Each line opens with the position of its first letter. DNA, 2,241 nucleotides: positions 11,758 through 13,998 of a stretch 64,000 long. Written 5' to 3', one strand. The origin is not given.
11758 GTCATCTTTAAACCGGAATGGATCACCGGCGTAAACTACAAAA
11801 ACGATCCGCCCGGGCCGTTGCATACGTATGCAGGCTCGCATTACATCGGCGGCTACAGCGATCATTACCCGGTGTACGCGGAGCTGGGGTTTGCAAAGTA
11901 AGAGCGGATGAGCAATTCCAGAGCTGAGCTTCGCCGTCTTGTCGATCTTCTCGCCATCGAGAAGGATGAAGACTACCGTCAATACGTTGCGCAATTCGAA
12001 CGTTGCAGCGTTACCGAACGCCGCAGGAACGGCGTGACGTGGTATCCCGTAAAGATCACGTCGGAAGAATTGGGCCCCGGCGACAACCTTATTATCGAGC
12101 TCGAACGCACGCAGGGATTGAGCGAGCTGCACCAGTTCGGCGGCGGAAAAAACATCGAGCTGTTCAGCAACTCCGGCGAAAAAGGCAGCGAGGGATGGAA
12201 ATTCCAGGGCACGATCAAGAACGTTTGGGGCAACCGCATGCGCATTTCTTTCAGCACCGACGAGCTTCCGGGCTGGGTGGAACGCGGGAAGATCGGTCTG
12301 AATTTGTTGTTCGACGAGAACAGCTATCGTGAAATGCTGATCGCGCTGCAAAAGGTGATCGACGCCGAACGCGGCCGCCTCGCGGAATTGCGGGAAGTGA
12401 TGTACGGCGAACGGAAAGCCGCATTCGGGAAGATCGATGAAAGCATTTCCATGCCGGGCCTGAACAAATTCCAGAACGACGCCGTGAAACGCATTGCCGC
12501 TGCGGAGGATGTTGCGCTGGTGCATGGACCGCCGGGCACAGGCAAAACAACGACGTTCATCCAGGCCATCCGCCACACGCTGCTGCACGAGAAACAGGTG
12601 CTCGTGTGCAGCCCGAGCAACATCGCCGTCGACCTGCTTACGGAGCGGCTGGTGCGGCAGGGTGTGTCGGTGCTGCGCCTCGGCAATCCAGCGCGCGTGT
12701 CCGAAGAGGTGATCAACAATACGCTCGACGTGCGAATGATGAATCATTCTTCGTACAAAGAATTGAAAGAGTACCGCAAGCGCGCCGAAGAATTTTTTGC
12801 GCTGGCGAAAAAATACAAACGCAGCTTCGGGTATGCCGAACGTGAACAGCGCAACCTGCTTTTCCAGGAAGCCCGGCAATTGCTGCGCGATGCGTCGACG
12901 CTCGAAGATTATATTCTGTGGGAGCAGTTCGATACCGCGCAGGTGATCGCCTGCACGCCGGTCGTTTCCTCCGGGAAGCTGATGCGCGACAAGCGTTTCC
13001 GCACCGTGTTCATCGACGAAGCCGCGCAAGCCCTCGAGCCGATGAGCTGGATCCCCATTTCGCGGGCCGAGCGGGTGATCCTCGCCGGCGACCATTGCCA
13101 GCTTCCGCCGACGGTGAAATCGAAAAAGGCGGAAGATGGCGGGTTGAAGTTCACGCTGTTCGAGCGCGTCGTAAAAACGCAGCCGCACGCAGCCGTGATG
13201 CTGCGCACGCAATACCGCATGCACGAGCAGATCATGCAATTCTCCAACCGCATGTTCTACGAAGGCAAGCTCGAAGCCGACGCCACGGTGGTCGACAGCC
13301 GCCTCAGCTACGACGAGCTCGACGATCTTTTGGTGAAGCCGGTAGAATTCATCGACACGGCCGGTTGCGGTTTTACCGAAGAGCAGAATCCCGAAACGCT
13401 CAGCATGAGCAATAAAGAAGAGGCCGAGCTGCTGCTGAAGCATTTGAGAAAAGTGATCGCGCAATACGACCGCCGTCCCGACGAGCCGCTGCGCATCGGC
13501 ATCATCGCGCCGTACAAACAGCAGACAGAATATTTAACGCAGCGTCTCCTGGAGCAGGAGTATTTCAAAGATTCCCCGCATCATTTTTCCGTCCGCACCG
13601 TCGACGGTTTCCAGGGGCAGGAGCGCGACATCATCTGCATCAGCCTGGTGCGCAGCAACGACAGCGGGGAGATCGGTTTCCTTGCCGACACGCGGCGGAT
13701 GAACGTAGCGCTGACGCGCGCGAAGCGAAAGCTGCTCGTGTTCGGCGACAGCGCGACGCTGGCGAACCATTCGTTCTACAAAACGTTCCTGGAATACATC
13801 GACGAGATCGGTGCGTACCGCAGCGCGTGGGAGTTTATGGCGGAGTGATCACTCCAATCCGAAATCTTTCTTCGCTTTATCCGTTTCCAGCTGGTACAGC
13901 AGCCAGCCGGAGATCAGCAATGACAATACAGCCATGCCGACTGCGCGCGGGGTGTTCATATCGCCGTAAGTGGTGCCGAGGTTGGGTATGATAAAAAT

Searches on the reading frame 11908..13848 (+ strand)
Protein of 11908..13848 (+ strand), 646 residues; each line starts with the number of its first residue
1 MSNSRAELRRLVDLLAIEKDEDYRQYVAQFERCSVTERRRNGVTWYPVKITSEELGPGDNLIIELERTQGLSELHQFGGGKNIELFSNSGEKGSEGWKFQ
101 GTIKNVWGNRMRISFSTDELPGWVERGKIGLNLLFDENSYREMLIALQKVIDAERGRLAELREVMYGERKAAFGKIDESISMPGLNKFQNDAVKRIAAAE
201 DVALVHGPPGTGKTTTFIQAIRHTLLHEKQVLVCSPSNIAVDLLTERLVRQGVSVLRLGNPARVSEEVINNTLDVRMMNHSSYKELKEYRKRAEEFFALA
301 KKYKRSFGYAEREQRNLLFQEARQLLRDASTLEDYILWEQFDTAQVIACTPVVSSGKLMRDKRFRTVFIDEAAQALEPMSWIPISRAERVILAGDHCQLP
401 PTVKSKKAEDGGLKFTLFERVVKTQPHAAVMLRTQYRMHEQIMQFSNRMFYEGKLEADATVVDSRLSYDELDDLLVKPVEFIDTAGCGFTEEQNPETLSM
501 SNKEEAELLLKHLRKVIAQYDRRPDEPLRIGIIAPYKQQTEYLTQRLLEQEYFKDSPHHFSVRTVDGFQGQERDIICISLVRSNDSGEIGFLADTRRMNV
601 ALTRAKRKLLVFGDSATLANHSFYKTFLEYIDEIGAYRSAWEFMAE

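Call 9: search_protein_families(library=pfam, proteins=[window:11908-13848:+], max_evalue=0.01)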
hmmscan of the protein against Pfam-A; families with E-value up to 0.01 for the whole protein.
window:11908-13848:+ (646 aa): 14 families
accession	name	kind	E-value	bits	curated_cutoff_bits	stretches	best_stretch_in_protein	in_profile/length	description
PF13087.12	AAA_12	-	3.5e-60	203.4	27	1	414-615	2-194/195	AAA domain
PF13086.12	AAA_11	-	2.9e-52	178.4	27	1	185-406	2-257/257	AAA domain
PF13604.12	AAA_30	-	7.7e-12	45.8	27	1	185-258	2-76/191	AAA domain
PF01443.25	Viral_helicase1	-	1.5e-10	41.8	21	0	549-612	177-227/228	Viral superfamily 1 RNA helicase core domain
PF13245.12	AAA_19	-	1.1e-09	39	25.1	1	189-402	1-132/134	AAA domain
PF00580.27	UvrD-helicase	-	2.6e-05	24.5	23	1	186-328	2-123/271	UvrD/REP helicase N-terminal domain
PF00270.35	DEAD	-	2.7e-05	24.4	26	1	187-240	2-57/167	DEAD/DEAH box helicase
PF13191.12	AAA_16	-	0.00013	23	32.6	1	191-334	14-132/167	AAA ATPase domain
PF04851.21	ResIII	-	0.00061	20.2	22.5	1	185-246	4-71/164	Type III restriction enzyme, res subunit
PF25199.1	nSTAND_NTPase5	-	0.0014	18.9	34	1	198-244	39-86/145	Novel STAND NTPase 5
PF09848.15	SLFN-g3_helicase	-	0.0029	17.4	24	1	202-327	3-93/354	Schlafen group 3, DNA/RNA helicase domain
PF21138.3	SMUBP-2_HCS1_1B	-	0.0045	17.2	27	1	10-117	3-111/129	Helicase SMUBP-2/HCS1, 1B domain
PF05127.21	NAT10_TcmA_helicase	-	0.0091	16.3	22.7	0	205-281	2-78/176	RNA cytidine acetyltransferase NAT10/TcmA, helicase domain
PF20720.3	nSTAND3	-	0.0097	16.1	27.2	0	192-235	9-52/155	Novel STAND NTPase 3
